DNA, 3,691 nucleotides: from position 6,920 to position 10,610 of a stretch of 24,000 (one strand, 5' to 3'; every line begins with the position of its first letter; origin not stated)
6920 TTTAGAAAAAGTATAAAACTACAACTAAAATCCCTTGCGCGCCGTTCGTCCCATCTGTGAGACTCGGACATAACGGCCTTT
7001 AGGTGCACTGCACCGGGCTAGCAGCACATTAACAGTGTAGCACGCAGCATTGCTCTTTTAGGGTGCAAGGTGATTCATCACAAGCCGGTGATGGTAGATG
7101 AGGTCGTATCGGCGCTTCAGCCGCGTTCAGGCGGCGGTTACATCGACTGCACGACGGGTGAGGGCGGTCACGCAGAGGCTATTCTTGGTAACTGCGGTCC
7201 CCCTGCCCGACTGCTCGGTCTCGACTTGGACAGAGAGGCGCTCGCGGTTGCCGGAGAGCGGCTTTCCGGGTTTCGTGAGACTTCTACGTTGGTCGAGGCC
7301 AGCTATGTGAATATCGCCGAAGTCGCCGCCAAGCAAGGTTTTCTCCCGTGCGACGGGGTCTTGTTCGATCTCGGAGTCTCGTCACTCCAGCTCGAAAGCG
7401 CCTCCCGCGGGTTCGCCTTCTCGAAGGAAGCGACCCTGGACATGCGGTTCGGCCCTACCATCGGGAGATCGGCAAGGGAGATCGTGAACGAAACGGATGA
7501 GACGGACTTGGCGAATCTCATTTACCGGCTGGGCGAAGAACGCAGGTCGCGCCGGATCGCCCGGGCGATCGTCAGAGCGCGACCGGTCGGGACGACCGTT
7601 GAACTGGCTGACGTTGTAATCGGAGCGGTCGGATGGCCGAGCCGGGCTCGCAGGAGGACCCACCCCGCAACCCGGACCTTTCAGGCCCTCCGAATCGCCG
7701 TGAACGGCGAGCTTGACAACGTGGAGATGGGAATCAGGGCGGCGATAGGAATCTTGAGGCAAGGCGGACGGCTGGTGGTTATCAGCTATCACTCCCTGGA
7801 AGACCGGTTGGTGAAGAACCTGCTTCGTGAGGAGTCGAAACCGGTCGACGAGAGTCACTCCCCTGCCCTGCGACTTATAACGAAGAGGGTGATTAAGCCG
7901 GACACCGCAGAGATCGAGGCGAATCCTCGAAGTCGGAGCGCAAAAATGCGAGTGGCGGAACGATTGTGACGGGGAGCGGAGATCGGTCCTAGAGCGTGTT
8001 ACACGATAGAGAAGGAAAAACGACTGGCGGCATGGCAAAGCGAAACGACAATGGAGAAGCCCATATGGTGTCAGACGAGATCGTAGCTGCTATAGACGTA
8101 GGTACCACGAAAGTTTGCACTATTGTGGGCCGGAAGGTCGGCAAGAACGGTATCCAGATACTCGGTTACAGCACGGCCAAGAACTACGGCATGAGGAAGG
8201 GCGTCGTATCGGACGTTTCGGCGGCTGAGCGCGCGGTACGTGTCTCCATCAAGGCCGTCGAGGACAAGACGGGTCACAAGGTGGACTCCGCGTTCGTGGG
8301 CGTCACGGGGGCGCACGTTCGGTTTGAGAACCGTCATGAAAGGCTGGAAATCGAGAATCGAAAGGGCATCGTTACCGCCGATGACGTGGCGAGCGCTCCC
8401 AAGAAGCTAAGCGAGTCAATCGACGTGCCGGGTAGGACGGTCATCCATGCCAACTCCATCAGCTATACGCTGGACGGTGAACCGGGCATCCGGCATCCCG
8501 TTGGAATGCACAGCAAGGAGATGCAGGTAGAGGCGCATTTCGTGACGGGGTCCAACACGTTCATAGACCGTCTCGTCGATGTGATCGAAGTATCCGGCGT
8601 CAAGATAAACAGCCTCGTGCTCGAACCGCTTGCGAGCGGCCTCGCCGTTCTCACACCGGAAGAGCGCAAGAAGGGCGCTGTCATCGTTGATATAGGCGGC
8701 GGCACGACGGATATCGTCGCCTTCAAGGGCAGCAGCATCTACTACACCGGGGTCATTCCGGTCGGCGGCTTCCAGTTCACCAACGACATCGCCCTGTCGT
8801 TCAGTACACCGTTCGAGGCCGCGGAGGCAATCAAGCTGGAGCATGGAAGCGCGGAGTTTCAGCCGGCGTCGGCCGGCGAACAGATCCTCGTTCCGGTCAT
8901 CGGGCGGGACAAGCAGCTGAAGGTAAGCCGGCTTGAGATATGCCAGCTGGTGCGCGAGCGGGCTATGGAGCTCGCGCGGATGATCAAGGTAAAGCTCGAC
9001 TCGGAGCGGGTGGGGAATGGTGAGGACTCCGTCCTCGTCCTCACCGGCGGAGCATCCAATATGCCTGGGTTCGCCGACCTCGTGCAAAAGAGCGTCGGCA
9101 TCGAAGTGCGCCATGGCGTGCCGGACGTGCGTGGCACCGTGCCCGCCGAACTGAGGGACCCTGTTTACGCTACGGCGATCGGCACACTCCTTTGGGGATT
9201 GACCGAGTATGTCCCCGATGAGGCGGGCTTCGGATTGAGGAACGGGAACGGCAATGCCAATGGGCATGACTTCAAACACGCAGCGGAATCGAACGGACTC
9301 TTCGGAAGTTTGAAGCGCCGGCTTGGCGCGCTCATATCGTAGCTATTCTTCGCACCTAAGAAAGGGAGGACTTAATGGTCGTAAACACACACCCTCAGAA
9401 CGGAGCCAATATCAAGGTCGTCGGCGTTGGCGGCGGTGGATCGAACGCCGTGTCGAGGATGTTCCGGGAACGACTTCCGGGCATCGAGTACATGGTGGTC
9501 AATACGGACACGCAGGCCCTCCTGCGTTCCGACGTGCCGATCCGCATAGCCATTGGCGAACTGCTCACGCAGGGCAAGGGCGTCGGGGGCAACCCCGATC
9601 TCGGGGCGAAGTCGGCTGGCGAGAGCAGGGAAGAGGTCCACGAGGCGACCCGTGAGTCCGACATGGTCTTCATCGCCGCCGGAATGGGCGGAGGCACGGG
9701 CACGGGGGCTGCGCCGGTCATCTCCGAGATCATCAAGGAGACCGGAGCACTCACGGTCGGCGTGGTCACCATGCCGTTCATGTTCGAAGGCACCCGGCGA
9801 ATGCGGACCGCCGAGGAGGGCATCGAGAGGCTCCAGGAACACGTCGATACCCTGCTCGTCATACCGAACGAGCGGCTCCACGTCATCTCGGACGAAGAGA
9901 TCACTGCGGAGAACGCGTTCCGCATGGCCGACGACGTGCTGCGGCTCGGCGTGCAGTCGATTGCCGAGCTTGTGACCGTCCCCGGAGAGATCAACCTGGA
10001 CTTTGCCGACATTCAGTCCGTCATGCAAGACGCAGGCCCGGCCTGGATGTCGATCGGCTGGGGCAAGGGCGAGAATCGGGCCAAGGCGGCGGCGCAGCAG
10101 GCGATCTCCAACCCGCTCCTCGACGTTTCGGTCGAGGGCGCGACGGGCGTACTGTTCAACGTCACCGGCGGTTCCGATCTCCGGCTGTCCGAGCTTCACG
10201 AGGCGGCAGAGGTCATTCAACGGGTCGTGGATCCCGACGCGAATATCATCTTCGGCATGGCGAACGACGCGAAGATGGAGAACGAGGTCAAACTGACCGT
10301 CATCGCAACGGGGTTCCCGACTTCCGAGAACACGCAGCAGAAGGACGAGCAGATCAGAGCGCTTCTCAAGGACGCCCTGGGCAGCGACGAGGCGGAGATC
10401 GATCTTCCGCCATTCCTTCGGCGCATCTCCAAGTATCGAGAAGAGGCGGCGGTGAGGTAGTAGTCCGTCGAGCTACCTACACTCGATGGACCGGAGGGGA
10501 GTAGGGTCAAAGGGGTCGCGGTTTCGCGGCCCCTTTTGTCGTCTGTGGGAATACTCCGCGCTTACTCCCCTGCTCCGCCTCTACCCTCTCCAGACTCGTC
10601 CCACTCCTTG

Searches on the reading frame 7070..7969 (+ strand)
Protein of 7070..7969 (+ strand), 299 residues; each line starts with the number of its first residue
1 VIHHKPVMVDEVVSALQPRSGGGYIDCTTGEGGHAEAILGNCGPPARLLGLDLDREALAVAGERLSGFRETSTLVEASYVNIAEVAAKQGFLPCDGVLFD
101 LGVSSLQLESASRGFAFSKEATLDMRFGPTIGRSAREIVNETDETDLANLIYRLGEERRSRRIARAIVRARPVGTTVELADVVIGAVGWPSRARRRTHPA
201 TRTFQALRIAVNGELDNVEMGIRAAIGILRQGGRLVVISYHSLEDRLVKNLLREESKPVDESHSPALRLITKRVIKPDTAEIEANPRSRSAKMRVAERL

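Call 7: search_protein_families(library=pfam, proteins=[window:7070-7969:+], max_evalue=0.01)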
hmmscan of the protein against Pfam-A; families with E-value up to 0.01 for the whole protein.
window:7070-7969:+ (299 aa): 2 families
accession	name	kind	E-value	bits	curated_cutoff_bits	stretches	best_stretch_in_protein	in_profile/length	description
PF01795.25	Methyltransf_5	-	6.6e-99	331.7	27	1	2-298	2-308/309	MraW methylase family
PF13847.12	Methyltransf_31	-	0.0047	17.1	27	0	20-65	3-48/145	Methyltransferase domain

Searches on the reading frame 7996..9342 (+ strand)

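Call 7: search_protein_families(library=pfam, proteins=[window:7996-9342:+], max_evalue=0.01)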
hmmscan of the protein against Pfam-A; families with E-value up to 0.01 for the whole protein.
window:7996-9342:+ (448 aa): 6 families
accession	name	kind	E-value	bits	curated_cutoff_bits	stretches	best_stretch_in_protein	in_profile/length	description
PF14450.12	FtsA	-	4.6e-36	124.4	31.8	1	229-396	1-127/127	Cell division protein FtsA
PF02491.25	SHS2_FTSA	-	9.9e-16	58.3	25.4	1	105-184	1-79/79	SHS2 domain inserted in FTSA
PF06723.19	MreB_Mbl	-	1.2e-13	51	27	1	196-372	115-302/327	MreB/Mbl protein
PF11104.14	PilM_2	-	4e-08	33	27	1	212-284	160-238/340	Type IV pilus assembly protein PilM;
PF00012.26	HSP70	-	0.001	17.8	20.6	0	195-241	154-201/599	Hsp70 protein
PF06277.17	EutA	-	0.0014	18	27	1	222-261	139-178/475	Ethanolamine utilisation protein EutA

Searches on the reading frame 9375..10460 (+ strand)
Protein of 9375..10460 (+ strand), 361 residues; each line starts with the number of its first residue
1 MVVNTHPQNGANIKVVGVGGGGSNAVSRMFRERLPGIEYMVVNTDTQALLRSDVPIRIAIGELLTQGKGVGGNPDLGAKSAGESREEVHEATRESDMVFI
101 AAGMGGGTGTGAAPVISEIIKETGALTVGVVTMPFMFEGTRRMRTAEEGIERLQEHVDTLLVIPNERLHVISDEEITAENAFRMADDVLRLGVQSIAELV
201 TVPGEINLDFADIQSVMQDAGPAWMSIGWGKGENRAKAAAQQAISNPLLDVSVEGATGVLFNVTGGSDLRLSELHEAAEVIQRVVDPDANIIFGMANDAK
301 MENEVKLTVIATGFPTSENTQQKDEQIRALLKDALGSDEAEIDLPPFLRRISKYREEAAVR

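Call 7: search_protein_families(library=pfam, proteins=[window:9375-10460:+], max_evalue=0.01)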
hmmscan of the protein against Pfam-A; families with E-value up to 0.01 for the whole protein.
window:9375-10460:+ (361 aa): 2 families
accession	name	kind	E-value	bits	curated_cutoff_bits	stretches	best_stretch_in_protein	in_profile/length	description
PF00091.31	Tubulin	-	2e-46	159.1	33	1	12-172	1-189/190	Tubulin/FtsZ family, GTPase domain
PF12327.13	FtsZ_C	-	1e-32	112.7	27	1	221-314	1-94/95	FtsZ family, C-terminal domain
